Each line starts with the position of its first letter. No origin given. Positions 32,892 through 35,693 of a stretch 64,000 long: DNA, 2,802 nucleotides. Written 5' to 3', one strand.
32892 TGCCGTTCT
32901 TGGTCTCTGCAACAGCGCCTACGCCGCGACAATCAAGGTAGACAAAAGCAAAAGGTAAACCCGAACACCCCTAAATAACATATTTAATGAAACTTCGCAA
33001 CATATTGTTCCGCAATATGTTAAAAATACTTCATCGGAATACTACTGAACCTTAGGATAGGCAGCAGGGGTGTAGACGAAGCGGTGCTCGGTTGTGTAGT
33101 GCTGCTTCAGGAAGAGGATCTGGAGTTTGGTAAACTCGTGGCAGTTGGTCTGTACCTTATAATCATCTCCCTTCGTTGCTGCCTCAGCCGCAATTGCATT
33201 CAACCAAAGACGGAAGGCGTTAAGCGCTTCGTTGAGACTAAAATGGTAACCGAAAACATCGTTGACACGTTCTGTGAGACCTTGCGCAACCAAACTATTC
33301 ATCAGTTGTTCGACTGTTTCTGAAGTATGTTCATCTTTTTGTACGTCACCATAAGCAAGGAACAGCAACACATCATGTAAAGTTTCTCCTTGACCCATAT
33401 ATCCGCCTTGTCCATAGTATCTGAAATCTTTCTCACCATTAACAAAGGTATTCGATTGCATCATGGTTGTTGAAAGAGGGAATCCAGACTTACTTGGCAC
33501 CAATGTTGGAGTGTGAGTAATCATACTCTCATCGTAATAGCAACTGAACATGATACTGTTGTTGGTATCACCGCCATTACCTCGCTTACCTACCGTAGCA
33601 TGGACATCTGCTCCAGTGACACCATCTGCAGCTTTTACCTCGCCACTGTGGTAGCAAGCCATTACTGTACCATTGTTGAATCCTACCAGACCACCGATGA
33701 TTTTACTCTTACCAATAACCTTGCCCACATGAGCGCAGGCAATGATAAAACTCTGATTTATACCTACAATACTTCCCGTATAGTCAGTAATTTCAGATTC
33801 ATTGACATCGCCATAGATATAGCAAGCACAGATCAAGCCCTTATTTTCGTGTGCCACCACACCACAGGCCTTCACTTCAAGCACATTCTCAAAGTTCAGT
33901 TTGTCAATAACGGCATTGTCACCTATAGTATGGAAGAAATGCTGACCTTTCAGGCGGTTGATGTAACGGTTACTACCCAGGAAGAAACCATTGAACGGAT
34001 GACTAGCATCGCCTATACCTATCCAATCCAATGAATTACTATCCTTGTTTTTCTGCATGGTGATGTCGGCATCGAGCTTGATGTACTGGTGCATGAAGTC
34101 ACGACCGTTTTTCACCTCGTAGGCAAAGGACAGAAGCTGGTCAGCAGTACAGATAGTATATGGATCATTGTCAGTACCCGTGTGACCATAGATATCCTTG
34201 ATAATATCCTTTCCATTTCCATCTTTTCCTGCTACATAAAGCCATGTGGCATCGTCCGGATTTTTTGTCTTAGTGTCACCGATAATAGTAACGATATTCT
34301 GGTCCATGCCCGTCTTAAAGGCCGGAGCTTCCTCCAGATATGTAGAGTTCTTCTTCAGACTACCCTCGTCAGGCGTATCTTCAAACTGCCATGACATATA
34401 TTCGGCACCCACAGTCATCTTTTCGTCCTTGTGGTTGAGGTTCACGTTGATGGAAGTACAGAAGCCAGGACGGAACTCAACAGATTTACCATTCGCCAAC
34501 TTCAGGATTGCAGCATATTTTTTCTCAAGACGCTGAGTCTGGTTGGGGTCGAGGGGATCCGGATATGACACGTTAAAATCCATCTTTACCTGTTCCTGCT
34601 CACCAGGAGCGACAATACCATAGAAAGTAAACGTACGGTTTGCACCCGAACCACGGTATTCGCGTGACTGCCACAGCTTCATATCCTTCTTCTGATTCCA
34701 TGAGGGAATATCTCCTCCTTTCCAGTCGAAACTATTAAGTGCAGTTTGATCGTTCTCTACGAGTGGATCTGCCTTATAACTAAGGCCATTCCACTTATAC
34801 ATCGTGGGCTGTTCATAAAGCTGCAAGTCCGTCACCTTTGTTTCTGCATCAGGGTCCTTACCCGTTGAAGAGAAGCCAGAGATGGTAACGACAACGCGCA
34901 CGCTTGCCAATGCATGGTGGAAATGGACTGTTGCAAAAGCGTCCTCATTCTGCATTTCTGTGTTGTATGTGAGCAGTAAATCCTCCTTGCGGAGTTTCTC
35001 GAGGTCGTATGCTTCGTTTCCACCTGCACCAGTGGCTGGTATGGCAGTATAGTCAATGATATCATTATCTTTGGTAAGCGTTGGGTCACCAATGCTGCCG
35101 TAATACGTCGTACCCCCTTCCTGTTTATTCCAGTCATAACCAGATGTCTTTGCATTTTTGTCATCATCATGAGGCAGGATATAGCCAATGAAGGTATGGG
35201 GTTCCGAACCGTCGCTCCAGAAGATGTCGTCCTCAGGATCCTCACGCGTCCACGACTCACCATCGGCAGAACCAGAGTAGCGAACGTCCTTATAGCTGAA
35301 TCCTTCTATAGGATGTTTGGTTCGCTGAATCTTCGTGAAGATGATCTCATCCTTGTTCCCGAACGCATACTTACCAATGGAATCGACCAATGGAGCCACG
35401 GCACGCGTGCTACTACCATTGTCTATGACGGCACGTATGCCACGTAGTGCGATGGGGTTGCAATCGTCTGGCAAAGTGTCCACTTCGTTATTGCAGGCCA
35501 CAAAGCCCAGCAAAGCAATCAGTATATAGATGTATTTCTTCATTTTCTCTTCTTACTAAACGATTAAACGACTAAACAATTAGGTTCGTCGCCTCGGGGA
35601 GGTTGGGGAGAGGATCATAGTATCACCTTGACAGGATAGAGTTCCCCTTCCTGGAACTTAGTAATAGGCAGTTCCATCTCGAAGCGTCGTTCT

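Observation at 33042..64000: A super-operon of more than 31 kb holding 12 fimbrillin-family (type V pilus) lipoproteins, most 2-3 times normal size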

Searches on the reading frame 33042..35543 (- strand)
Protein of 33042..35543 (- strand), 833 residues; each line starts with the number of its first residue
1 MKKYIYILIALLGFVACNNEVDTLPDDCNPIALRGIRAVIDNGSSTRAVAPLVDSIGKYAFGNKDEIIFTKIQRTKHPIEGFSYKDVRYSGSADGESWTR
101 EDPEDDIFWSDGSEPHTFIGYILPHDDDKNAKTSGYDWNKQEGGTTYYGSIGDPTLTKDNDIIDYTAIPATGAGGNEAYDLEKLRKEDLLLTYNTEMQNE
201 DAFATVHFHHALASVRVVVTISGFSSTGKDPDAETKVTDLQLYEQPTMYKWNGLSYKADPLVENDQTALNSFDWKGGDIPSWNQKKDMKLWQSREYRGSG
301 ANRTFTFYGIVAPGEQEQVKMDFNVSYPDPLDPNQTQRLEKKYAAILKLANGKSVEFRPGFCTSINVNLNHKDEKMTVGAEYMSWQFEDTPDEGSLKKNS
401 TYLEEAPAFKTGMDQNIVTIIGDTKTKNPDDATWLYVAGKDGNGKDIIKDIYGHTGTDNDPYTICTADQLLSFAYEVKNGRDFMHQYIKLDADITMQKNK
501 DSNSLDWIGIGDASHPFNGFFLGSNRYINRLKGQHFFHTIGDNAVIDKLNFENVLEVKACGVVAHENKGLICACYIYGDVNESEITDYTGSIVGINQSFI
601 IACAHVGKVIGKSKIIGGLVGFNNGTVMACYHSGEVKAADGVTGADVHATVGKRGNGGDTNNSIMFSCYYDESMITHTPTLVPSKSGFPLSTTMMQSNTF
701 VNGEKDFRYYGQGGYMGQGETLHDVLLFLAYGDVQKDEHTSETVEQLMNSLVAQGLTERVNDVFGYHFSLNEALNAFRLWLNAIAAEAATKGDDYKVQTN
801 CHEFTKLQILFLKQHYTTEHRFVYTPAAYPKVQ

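Call 4: search_protein_families(library=pfam, proteins=[window:33042-35543:-], max_evalue=0.01)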
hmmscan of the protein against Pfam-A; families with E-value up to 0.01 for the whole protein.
window:33042-35543:- (833 aa): 1 family
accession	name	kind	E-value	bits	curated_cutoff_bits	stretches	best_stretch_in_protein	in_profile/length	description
PF13149.12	Mfa_like_1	-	1.3e-08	35.7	27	1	60-370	7-232/246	Fimbrillin-like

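Call 9: search_protein_families(library=ncbifam, proteins=[window:33042-35543:-], max_evalue=0.01)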
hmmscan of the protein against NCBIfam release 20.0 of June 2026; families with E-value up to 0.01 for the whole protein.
window:33042-35543:- (833 aa): 0 families

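Call 23: search_solved_structures(query=window:33042-35543:-, max_evalue=1)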
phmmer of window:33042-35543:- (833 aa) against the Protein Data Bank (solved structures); distinct sequences matched with E-value up to 1: 0.

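Call 26: find_homologous_proteins(query=window:33042-35543:-, max_evalue=0.00001)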
Query window:33042-35543:- (833 aa): 647 proteins with E <= 0.00001 among 8000 candidates; the best 120 are listed.
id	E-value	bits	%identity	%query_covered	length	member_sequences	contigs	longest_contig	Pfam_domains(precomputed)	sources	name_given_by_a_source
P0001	0.0e+0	1928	99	100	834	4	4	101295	PF13149.13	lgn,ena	-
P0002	0.0e+0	1373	73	100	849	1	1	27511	-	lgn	-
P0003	0.0e+0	1357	72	100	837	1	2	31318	-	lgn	-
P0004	0.0e+0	1269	67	100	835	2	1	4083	-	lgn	-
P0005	0.0e+0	1258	69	100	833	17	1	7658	-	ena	-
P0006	0.0e+0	1236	67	100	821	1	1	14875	-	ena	-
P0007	0.0e+0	1231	67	100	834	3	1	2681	-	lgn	-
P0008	0.0e+0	1217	66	100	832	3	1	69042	-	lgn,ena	-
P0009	0.0e+0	1214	67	100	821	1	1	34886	PF13149.13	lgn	-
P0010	0.0e+0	1201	65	99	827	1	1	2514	PF13149.13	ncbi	-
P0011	0.0e+0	1197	65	100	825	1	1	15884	-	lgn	-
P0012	0.0e+0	1196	65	100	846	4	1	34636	-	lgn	-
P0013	0.0e+0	1182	64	100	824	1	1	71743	-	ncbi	-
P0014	0.0e+0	1173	65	98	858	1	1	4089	PF13149.13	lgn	-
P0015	0.0e+0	1171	64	100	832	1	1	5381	PF13149.13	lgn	-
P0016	0.0e+0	1166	63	100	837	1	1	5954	PF13149.13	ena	-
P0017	0.0e+0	1163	65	99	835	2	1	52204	PF13149.13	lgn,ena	-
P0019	0.0e+0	1158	63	100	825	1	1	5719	PF13149.13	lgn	-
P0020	0.0e+0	1157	64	100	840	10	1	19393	PF13149.13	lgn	-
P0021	0.0e+0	1140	63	100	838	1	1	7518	PF13149.13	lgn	-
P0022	0.0e+0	1133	61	100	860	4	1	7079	PF13149.13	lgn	-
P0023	0.0e+0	1130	63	100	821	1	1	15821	PF13149.13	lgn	-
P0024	0.0e+0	1128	62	98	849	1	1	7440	PF13149.13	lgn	-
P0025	0.0e+0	1117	63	100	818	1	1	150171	PF13149.13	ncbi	-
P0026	0.0e+0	1078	62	99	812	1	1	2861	PF13149.13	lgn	-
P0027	0.0e+0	1059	59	100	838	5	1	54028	PF13149.13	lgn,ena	-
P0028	0.0e+0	1056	60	98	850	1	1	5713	PF13149.13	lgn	-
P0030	0.0e+0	1031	59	99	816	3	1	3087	PF13149.13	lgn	-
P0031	3.1e-295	1000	59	100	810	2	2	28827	PF13149.13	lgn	-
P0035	3.1e-246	838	50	100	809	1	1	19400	PF13149.13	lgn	-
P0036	3.5e-239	814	49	99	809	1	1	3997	PF13149.13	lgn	-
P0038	1.6e-236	805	48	99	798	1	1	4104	PF13149.13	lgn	-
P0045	7.1e-223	760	46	100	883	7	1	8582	PF13149.13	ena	-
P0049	3.9e-217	741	46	100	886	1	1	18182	PF13149.13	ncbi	-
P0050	8.3e-216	737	45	100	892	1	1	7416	PF13149.13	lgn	-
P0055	6.0e-205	701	45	100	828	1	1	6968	PF13149.13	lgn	-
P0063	1.6e-193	663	43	100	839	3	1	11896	PF13149.13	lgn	-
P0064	4.0e-191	655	42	100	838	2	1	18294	PF13149.13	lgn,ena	-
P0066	6.9e-188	645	42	100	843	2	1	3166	PF13149.13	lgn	-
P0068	1.7e-186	640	42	100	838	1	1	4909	PF13149.13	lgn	-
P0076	1.1e-177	611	41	99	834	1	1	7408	PF13149.13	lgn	-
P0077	8.9e-177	608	41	100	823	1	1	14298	PF13149.13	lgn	-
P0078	1.6e-175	604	41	100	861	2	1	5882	PF13149.13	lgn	-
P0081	1.6e-174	600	41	97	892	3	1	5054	PF13149.13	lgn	-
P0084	2.1e-166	574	42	84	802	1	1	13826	PF13149.13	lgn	-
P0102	2.4e-144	501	38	98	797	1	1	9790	PF13149.13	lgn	-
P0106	2.6e-141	491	37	100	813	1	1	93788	PF13149.13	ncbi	-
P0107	6.8e-141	489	37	100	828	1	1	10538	PF13149.13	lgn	-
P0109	3.1e-140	487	41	82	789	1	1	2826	PF13149.13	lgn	-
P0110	1.4e-139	485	36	100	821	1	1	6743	PF13149.13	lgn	-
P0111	1.6e-139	485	42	74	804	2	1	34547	PF13149.13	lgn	-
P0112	8.0e-139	482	37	98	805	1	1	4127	PF13149.13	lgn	-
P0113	9.6e-139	482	42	81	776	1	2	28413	PF13149.13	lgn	-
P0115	4.3e-138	480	37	100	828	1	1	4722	PF13149.13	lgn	-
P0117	1.8e-137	478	36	100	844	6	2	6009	PF13149.13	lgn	-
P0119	1.5e-136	475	41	81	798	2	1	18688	PF13149.13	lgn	-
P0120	1.9e-136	474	41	81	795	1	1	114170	PF13149.13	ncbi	-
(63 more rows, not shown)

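Call 29: find_encoding_contigs(protein=P0001, flank=10000, max_places=4)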
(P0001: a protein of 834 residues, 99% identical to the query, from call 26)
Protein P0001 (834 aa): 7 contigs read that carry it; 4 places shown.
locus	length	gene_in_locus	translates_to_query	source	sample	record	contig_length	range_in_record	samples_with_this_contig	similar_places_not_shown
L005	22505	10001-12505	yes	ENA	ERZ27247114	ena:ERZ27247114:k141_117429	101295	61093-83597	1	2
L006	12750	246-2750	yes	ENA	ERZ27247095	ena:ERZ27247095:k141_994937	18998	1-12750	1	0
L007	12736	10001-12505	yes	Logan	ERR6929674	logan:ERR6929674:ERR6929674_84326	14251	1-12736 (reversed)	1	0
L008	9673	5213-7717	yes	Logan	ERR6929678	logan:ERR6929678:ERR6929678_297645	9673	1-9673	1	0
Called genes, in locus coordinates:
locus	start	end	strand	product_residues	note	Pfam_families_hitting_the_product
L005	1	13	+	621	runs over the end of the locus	PF13149:Mfa_like_1 (weak)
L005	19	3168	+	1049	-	-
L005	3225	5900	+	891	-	-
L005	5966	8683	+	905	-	-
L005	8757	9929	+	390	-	PF13149:Mfa_like_1 (weak)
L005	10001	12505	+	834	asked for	PF13149:Mfa_like_1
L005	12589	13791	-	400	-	PF07690:MFS_1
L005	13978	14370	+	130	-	PF04205:FMN_bind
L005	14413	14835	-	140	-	-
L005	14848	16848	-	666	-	PF22848:ASD1_dom, PF06964:Alpha-L-AF_C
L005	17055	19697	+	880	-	PF00690:Cation_ATPase_N, PF00122:E1-E2_ATPase, PF00702:Hydrolase, PF13246:Cation_ATPase, PF00689:Cation_ATPase_C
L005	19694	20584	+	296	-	PF00106:adh_short, PF01370:Epimerase, PF08659:KR, PF13561:adh_short_C2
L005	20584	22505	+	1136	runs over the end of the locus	PF13086:AAA_11, PF13245:AAA_19, PF13604:AAA_30 (faint), PF13086:AAA_11, PF13087:AAA_12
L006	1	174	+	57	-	?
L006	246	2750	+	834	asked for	PF13149:Mfa_like_1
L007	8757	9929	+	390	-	PF13149:Mfa_like_1 (weak)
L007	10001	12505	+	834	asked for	PF13149:Mfa_like_1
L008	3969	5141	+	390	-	PF13149:Mfa_like_1 (weak)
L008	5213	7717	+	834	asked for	PF13149:Mfa_like_1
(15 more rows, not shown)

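Call 66: predict_structure(alignment_id=A2)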
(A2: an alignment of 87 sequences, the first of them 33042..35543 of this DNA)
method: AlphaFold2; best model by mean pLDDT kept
length: 833 residues; sequences in the alignment: 87
mean_pLDDT: 85.5   pTM: 0.56
mean pLDDT of the five models: 85.5, 85.1, 84.9, 84.7, 82.3
residues with pLDDT >= 90: 455; 70-90: 279; 50-70: 60; < 50: 39
segments of 3 or more residues with pLDDT < 50: 1-3, 16-25, 44-52, 384-398
pLDDT, mean of each block of 10 residues (from residue 1): 60 45 49 87 44 63 91 86 89 81 82 84 88 87 92 88 83 58 84 89 89 91 68 81 96 93 96 88 95 71 86 95 89 80 91 87 87 77 43 43 78 76 79 92 93 93 95 95 94 92 92 95 94 95 93 88 95 93 90 96 95 95 96 95 93 92 95 92 93 93 95 90 96 94 95 81 92 94 91 89 85 79 80 79
secondary structure, 60 per line:
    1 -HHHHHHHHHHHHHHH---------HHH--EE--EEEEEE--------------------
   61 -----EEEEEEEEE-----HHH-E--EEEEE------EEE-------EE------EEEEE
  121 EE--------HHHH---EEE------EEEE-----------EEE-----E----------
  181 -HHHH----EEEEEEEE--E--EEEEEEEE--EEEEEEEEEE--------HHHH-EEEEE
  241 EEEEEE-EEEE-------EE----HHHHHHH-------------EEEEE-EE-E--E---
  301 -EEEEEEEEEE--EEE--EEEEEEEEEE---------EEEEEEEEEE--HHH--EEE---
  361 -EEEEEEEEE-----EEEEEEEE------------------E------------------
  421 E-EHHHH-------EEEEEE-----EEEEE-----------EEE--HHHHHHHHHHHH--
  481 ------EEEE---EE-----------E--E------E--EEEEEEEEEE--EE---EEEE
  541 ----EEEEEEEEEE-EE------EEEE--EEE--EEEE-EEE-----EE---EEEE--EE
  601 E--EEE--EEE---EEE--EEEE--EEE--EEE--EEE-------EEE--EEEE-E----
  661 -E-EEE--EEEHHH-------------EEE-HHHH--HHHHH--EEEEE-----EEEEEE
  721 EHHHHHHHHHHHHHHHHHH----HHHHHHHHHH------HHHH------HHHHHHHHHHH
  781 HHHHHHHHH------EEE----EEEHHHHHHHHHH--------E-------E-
elements in order (helices of 4 or more, strands of 3 or more residues): H2-16 E35-40 E66-74 E87-91 E98-100 E116-122 H131-134 E138-140 E147-150 E162-164 H182-185 E190-197 E203-210 E213-222 H231-234 E236-246 E248-251 H265-271 E285-289 E302-311 E314-316 E319-328 E338-347 E355-357 E362-370 E376-383 H424-427 E435-440 E446-450 E462-464 H467-478 E487-490 E520-529 E537-540 E545-554 E564-567 E570-572 E575-578 E580-582 E593-596 E599-601 E604-606 E609-611 E615-617 E620-623 E626-628 E631-633 E636-638 E646-648 E651-654 E664-666 E669-671 E688-690 H692-695 H698-702 E705-709 E715-721 H722-739 H744-753 H760-763 H770-789 E796-798 E803-805 H806-815

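Call 68: fold_search(model_id=the predicted structure, library=pdb)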
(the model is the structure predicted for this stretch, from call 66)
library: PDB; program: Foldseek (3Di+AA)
matches with E <= 10: 771; with E <= 0.001: 25
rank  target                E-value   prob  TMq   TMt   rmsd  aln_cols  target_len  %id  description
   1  4k4k_B                1.4e-09  1.00  0.21  0.55   8.2       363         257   14  Crystal structure of a putative cell adhesion protein (BACUNI_00621) from Bacteroides uniformis ATCC 8492 at 1.67 A re (released 2013-05-01)
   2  4k4k_A                3.4e-09  1.00  0.21  0.56   8.2       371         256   13  Crystal structure of a putative cell adhesion protein (BACUNI_00621) from Bacteroides uniformis ATCC 8492 at 1.67 A re (released 2013-05-01)
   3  4h40_B                8.5e-09  1.00  0.20  0.44  10.8       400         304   12  Crystal structure of a putative cell adhesion protein (BF2867) from Bacteroides fragilis NCTC 9343 at 2.57 A resolutio (released 2012-10-03)
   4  3ufi                  1.3e-08  1.00  0.24  0.61   7.8       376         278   14  Crystal structure of a putative cell adhesion protein (BACOVA_04980) from Bacteroides ovatus ATCC 8483 at 2.18 A resolut (released 2011-12-14)
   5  4qb7                  1.3e-08  1.00  0.24  0.50   8.3       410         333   11  Crystal structure of a fimbrial protein (BVU_2522) from Bacteroides vulgatus ATCC 8482 at 2.55 A resolution (released 2014-07-02)
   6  3sy6_A                4.3e-08  1.00  0.21  0.48   8.4       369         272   12  Crystal structure of a fimbrial protein BF1861 [Bacteroides fragilis NCTC 9343] (BF1861) from Bacteroides fragilis NCT (released 2011-08-24)
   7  3sy6_B                6.1e-08  1.00  0.22  0.51   8.0       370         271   12  Crystal structure of a fimbrial protein BF1861 [Bacteroides fragilis NCTC 9343] (BF1861) from Bacteroides fragilis NCT (released 2011-08-24)
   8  4h40_A                7.4e-08  1.00  0.20  0.45  11.9       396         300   11  Crystal structure of a putative cell adhesion protein (BF2867) from Bacteroides fragilis NCTC 9343 at 2.57 A resolutio (released 2012-10-03)
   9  3t2l                  1.1e-06  1.00  0.20  0.47  13.4       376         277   12  Crystal structure of a Putative cell adhesion protein (BF1858) from Bacteroides fragilis NCTC 9343 at 2.33 A resolution (released 2011-08-10)
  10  4gpv_A                1.5e-06  1.00  0.19  0.40  11.2       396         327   11  Crystal structure of a putative cell adhesion protein (BACEGG_00536) from Bacteroides eggerthii DSM 20697 at 1.67 A re (released 2012-09-19)
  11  4gpv_B                6.9e-06  1.00  0.19  0.41  11.0       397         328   10  Crystal structure of a putative cell adhesion protein (BACEGG_00536) from Bacteroides eggerthii DSM 20697 at 1.67 A re (released 2012-09-19)
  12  4rdb                  1.8e-05  1.00  0.19  0.40  12.6       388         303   10  Crystal structure of an immunoreactive 32 kDa antigen PG49 (PG_0181) from Porphyromonas gingivalis W83 at 1.45 A resolut (released 2014-12-03)
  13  3up6_B                5.4e-05  1.00  0.20  0.41  11.4       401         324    8  Crystal structure of a putative cell adhesion protein (BACOVA_04078) from Bacteroides ovatus ATCC 8483 at 2.80 A resol (released 2011-12-21)
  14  3up6_A                5.4e-05  1.00  0.19  0.40  11.4       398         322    6  Crystal structure of a putative cell adhesion protein (BACOVA_04078) from Bacteroides ovatus ATCC 8483 at 2.80 A resol (released 2011-12-21)
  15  5nfi                  6.9e-05  1.00  0.15  0.33  11.8       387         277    7  The fimbrial anchor protein Mfa2 from Porphyromonas gingivalis (released 2018-02-07)
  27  7jgj_A                1.0e-02  0.99  0.20  0.14  13.5       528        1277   10  IgA1 Protease in complex with neutralizing mAb (released 2020-12-09)
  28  7uvl_P                1.0e-02  0.99  0.19  0.13  16.1       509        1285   10  IgA1 Protease with IgA1 substrate (released 2022-11-23)
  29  6xjb                  1.3e-02  0.87  0.21  0.14  20.1       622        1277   10  IgA1 Protease (released 2020-12-09)
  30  7uvk                  1.9e-02  0.91  0.19  0.13  14.1       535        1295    8  G. haemolysans IgA1 protease (released 2022-11-23)
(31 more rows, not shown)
